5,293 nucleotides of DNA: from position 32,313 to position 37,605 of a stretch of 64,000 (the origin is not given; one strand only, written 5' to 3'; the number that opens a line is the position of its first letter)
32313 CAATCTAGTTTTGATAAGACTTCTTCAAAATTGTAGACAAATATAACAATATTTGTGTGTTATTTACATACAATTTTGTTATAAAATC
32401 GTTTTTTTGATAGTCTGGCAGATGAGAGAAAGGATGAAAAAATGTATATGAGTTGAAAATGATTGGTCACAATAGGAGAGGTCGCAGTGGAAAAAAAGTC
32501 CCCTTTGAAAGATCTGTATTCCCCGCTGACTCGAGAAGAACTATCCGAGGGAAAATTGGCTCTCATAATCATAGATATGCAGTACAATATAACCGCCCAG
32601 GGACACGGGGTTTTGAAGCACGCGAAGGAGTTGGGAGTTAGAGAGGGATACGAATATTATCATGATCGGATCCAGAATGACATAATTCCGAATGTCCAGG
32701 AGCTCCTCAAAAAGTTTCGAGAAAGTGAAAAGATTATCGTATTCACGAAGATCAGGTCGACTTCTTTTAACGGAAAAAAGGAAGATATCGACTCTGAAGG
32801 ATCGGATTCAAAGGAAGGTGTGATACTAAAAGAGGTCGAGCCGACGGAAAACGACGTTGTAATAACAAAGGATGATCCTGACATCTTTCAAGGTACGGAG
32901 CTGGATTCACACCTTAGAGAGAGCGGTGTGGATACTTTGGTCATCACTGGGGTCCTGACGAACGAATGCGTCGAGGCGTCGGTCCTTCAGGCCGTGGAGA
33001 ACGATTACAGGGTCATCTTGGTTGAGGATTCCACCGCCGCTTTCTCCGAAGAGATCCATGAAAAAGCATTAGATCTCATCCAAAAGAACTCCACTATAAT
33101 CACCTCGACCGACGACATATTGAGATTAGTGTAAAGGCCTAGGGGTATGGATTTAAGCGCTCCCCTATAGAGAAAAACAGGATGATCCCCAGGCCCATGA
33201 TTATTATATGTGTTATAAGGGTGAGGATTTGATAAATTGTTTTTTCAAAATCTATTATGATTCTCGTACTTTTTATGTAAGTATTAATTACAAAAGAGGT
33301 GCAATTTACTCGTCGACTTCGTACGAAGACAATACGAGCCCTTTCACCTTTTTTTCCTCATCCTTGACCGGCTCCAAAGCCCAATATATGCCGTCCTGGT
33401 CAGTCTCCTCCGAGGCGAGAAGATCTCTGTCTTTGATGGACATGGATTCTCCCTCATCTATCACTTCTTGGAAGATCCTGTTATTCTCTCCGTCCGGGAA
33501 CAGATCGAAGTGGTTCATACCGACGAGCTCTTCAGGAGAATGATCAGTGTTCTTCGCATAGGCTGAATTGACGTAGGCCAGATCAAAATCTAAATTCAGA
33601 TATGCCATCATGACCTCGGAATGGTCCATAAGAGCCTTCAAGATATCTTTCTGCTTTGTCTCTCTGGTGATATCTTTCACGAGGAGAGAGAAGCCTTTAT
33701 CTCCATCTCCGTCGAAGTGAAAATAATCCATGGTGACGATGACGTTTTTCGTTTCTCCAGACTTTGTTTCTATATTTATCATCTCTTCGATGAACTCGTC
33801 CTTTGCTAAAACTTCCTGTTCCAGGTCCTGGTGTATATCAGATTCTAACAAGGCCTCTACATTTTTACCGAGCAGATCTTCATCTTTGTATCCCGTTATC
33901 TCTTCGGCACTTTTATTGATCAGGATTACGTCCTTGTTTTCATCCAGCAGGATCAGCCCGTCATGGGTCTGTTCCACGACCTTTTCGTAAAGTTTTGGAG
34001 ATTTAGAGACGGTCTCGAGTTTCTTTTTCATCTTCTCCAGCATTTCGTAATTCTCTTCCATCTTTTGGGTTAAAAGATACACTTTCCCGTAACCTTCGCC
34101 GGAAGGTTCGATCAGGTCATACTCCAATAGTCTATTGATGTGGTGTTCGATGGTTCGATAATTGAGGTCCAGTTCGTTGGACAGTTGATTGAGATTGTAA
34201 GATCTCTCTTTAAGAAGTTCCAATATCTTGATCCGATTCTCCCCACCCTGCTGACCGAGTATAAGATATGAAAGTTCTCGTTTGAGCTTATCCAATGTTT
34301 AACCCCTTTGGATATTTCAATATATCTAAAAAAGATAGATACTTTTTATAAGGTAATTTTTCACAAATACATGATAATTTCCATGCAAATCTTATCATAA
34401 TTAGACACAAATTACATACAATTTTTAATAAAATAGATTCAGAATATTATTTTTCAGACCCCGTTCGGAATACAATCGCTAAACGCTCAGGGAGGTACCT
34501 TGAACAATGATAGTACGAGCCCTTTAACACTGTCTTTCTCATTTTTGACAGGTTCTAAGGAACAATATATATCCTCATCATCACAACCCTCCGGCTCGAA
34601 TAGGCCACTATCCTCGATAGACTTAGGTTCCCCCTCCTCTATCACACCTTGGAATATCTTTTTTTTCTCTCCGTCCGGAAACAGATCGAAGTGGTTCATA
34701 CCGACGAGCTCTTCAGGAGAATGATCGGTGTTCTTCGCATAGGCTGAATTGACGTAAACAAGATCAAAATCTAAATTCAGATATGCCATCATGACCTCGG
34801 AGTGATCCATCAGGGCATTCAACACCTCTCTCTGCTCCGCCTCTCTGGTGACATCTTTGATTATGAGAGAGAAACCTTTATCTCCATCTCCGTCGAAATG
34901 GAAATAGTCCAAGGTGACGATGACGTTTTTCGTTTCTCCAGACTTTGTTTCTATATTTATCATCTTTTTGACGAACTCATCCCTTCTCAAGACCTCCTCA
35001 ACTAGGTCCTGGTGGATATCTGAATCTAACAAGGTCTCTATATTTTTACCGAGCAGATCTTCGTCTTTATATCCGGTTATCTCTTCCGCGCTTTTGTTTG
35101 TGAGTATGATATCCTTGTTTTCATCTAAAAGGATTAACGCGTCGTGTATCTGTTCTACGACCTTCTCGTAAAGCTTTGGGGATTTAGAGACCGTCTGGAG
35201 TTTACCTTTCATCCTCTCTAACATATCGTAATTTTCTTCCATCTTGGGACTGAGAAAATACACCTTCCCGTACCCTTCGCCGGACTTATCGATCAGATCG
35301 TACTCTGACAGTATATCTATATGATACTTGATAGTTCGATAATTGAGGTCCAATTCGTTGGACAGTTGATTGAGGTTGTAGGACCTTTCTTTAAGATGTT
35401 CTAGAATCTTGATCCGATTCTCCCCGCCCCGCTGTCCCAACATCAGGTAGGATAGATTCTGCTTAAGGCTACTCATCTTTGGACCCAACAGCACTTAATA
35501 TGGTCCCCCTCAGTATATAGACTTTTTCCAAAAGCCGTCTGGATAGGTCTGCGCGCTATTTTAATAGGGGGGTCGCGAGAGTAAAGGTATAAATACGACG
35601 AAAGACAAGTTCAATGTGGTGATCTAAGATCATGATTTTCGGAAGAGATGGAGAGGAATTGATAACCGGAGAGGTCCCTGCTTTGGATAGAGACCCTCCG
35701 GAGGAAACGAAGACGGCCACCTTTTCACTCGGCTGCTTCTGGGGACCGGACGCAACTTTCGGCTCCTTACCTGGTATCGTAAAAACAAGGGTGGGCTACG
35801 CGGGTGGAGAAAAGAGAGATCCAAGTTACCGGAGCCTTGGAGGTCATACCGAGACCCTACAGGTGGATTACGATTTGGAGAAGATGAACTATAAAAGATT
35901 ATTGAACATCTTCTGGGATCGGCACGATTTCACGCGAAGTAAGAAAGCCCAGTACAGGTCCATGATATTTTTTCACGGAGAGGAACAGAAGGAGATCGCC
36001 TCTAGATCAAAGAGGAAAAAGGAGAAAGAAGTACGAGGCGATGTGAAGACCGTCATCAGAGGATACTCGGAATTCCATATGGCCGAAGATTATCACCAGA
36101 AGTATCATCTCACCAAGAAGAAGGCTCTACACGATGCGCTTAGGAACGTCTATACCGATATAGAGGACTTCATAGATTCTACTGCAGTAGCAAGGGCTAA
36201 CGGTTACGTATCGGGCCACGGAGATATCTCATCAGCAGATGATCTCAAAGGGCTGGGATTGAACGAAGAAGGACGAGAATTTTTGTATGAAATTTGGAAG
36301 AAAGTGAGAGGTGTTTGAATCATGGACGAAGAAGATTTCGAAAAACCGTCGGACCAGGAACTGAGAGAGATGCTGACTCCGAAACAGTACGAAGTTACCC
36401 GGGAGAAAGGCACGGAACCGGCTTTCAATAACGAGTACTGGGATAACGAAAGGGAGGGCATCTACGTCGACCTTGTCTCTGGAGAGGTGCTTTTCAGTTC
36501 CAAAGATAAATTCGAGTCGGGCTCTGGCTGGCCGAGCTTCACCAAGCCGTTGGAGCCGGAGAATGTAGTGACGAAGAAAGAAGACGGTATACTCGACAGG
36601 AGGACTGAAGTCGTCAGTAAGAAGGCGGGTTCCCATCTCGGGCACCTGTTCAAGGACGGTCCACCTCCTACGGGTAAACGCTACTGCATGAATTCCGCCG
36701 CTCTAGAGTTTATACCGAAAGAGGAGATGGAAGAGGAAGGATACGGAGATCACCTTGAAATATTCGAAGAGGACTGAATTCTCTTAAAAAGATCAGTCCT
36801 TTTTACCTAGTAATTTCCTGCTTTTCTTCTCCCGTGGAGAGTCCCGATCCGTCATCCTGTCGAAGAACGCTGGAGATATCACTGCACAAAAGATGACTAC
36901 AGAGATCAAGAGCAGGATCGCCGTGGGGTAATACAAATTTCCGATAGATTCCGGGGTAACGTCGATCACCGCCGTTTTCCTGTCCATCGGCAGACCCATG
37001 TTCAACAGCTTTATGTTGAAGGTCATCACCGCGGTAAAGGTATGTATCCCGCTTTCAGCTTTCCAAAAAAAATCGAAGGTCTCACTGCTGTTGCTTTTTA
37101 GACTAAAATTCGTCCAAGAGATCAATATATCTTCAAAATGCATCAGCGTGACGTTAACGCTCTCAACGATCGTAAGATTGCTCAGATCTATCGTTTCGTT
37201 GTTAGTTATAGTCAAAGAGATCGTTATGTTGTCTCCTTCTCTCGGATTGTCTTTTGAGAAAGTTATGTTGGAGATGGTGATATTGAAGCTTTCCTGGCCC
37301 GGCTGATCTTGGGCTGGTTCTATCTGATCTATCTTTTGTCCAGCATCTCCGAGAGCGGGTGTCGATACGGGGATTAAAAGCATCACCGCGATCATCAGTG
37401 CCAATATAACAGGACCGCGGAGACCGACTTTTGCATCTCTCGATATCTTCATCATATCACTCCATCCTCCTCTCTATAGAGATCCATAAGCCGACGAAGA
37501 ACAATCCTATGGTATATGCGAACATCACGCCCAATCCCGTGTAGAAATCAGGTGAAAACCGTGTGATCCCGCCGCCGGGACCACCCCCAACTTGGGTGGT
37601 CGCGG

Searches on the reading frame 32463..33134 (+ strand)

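Call 49: search_protein_families(library=pfam, proteins=[window:32463-33134:+], max_evalue=0.001)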
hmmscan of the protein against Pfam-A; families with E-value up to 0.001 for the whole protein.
window:32463-33134:+ (223 aa): 1 family
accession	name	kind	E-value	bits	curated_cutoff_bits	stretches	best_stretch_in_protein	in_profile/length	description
PF00857.26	Isochorismatase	-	1.1e-34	120.4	27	1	33-217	2-174/175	Isochorismatase domain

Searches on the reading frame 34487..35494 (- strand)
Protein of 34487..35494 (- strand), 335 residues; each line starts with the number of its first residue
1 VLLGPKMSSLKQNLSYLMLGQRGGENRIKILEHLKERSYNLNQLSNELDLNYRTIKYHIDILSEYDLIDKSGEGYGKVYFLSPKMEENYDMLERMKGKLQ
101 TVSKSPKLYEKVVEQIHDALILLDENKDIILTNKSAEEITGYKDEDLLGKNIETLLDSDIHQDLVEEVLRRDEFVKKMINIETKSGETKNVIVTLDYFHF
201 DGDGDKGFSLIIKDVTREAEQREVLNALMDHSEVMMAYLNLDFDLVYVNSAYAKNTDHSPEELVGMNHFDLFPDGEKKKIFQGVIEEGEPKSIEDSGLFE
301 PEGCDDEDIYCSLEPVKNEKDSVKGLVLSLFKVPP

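Call 49: search_protein_families(library=pfam, proteins=[window:34487-35494:-], max_evalue=0.001)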
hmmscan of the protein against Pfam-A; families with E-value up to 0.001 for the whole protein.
window:34487-35494:- (335 aa): 8 families
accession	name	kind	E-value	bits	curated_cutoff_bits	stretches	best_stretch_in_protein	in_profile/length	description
PF13426.13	PAS_9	-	8.7e-24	84.2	27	2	118-216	2-102/103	PAS domain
PF00989.32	PAS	-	1.4e-22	80.3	22.6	2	108-215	2-113/113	PAS fold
PF08448.16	PAS_4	-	7.6e-16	58.8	23.1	2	113-219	1-109/110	PAS fold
PF13188.13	PAS_8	-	1.8e-10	40.8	21.8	1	108-161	2-52/65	PAS domain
PF01022.26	HTH_5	-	6.8e-06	26.3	22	1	25-70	2-47/47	Bacterial regulatory protein, arsR family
PF08447.18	PAS_3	-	6.5e-05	23.6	25.6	0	130-204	2-80/89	PAS fold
PF25213.1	HVO_A0261_N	-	0.0001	22.5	35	1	25-75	11-61/86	HVO_A0261 N-terminal domain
PF12840.13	HTH_20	-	0.00063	20.1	27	0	26-69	5-49/51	Helix-turn-helix domain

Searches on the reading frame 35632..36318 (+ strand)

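Call 49: search_protein_families(library=pfam, proteins=[window:35632-36318:+], max_evalue=0.001)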
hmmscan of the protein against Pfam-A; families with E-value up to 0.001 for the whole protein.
window:35632-36318:+ (228 aa): 1 family
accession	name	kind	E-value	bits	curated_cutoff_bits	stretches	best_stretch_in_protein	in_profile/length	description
PF01625.27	PMSR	-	7e-39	134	23.7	1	28-164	1-149/153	Peptide methionine sulfoxide reductase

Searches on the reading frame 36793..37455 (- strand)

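Call 48: search_protein_families(library=ncbifam, proteins=[window:36793-37455:-], max_evalue=0.1)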
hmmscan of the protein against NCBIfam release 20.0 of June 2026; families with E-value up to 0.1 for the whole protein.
window:36793-37455:- (220 aa): 2 families
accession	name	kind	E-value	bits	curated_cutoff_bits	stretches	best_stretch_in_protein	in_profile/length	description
NF003313.0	PRK04319.1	equivalog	0.0048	15.2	729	1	87-164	322-394/574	acetate--CoA ligase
TIGR01451.2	B_ant_repeat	repeat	0.02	14.9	24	1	67-97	4-34/53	DUF11 type repeat protein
